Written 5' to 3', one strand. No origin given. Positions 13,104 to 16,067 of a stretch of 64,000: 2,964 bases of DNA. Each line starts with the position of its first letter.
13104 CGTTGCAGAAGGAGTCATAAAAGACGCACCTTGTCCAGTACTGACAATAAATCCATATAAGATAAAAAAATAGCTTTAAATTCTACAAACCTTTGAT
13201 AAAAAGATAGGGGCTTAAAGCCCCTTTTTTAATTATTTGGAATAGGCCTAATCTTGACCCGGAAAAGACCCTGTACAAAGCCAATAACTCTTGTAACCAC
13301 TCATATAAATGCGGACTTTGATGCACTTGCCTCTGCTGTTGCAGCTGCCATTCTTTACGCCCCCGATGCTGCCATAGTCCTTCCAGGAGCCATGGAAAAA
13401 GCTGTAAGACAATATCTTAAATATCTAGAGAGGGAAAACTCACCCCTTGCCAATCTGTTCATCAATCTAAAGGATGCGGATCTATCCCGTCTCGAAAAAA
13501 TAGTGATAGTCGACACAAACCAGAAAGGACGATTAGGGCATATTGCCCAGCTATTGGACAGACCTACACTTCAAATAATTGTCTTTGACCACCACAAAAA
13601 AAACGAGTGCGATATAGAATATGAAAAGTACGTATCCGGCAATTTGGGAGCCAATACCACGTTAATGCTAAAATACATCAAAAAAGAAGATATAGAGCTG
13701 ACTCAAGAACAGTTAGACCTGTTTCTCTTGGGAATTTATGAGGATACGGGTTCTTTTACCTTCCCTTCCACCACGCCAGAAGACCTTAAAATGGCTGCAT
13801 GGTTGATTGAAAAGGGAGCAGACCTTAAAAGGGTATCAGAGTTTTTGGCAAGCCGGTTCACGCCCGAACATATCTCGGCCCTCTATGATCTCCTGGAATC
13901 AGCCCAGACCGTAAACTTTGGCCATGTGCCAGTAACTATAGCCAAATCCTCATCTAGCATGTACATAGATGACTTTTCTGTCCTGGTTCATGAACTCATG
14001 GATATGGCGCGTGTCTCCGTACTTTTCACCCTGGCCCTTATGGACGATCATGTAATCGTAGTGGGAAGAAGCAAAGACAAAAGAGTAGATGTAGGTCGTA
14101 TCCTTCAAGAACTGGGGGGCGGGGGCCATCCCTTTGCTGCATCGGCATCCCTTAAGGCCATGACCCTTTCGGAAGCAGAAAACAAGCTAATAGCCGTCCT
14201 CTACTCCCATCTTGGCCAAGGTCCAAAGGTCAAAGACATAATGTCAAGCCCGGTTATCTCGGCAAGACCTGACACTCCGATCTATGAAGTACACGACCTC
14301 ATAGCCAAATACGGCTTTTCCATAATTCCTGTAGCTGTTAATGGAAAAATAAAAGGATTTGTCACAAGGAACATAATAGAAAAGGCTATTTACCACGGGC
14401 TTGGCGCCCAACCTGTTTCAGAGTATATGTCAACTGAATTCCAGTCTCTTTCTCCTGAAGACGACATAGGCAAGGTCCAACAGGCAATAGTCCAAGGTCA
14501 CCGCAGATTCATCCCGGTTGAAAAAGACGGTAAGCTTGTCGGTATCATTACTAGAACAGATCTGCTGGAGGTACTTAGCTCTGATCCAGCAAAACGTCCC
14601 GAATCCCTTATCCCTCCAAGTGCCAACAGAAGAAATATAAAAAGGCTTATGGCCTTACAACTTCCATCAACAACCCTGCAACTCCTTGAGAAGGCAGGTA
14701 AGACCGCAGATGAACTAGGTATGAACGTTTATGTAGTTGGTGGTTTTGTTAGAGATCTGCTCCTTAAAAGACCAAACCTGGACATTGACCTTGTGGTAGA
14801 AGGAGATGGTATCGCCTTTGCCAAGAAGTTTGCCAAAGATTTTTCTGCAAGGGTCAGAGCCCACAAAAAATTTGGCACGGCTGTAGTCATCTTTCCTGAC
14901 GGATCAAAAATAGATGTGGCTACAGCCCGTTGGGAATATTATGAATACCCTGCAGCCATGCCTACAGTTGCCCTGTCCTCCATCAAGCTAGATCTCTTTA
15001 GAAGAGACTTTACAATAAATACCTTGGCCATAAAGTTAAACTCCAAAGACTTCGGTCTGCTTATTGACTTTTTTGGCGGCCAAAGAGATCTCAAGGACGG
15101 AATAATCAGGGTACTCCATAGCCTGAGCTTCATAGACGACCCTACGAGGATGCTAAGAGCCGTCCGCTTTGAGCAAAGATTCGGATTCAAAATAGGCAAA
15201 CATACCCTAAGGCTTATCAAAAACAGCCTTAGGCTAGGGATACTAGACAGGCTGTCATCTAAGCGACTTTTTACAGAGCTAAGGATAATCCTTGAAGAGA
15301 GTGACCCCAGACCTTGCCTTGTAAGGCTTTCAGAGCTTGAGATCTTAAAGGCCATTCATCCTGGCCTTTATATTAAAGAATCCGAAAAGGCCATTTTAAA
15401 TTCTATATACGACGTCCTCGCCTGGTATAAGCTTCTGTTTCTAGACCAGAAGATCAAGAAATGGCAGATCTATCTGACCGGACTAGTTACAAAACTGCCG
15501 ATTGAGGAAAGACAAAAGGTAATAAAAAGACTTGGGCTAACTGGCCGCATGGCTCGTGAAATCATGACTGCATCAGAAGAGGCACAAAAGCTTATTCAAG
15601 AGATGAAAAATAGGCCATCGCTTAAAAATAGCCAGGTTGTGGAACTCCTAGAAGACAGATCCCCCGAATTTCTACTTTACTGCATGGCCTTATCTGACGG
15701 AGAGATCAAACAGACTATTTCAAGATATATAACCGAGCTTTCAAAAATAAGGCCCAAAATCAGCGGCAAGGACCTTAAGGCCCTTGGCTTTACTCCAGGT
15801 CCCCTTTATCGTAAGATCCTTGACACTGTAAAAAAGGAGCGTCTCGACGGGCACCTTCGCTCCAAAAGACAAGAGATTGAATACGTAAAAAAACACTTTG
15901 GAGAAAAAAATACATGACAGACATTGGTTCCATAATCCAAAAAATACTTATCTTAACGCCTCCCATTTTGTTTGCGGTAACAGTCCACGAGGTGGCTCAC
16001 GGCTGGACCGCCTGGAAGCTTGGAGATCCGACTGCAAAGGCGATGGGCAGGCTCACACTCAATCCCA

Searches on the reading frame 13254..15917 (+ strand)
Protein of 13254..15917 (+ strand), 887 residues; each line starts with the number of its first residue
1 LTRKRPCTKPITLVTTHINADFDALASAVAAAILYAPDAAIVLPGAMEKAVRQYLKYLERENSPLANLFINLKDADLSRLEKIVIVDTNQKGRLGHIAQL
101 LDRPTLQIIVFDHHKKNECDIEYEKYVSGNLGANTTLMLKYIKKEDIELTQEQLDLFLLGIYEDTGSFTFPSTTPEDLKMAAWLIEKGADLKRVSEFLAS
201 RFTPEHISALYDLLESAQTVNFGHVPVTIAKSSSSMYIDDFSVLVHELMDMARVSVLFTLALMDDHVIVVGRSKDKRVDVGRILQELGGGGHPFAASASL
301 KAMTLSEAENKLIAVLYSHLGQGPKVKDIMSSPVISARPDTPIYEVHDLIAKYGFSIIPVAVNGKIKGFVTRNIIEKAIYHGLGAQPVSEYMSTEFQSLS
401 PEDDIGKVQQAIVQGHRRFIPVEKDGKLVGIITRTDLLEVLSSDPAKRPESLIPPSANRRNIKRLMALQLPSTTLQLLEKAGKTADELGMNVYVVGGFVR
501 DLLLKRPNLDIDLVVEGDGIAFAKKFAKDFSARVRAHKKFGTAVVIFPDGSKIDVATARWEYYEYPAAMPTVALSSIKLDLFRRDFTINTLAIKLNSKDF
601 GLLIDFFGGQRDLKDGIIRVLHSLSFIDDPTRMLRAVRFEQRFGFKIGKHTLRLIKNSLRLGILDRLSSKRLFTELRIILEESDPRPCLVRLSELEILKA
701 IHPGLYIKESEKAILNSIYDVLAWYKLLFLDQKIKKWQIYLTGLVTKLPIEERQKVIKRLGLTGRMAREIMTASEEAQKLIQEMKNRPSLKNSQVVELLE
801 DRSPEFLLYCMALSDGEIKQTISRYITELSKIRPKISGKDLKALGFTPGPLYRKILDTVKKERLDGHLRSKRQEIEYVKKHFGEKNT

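Call 29: search_protein_families(library=ncbifam, proteins=[window:13254-15917:+], max_evalue=1e-10)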
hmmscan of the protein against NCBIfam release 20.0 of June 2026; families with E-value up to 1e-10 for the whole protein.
window:13254-15917:+ (887 aa): 14 families
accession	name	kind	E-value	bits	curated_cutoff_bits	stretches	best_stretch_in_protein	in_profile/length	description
NF041569.1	A-tRNAntase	equivalog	3.4e-249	829.6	1440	1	13-883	3-878/880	A-adding tRNA nucleotidyltransferase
NF009814.0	PRK13299.1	equivalog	8.9e-38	130.4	290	1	486-877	17-388/396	CCA tRNA nucleotidyltransferase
TIGR02692.1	tRNA_CCA_actino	equivalog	4.3e-30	104.8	438.8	1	475-706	13-244/466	CCA tRNA nucleotidyltransferase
NF008137.0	PRK10885.1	equivalog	1e-27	97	451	1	490-704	1-209/409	multifunctional CCA addition/repair protein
TIGR01942.1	pcnB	subfamily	8.2e-27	94.1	305.65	1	487-722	27-260/425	polynucleotide adenylyltransferase PcnB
NF009813.0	PRK13298.1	equivalog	3.6e-24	85.4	606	1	490-722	1-227/417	tRNA CCA-pyrophosphorylase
NF009811.0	PRK13296.1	equivalog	5.9e-23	81.3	469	1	490-782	1-275/360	CCA tRNA nucleotidyltransferase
NF008634.1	PRK11623.1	equivalog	2.8e-17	62.4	702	1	487-706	58-284/469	polynucleotide adenylyltransferase PcnB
NF009812.0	PRK13297.1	equivalog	6.3e-17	61.7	624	1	485-705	7-219/364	tRNA CCA-pyrophosphorylase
NF011110.0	PRK14538.1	equivalog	2.1e-15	55.9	707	1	14-324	372-686/838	putative bifunctional signaling protein/50S ribosomal protein L9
NF011442.0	PRK14869.1-4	equivalog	4e-14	52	400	0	385-439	246-301/543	putative manganese-dependent inorganic diphosphatase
NF053633.1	OlncasPapPhNrnA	equivalog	1.1e-13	50.9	350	1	83-302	82-300/317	bifunctional oligoribonuclease/PAP phosphatase NrnA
NF011447.0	PRK14869.2-3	equivalog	1.3e-13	50.4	522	0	386-438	245-298/540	putative manganese-dependent inorganic diphosphatase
NF011445.0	PRK14869.2-1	equivalog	3.9e-12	45.4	483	0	84-193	310-415/548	putative manganese-dependent inorganic diphosphatase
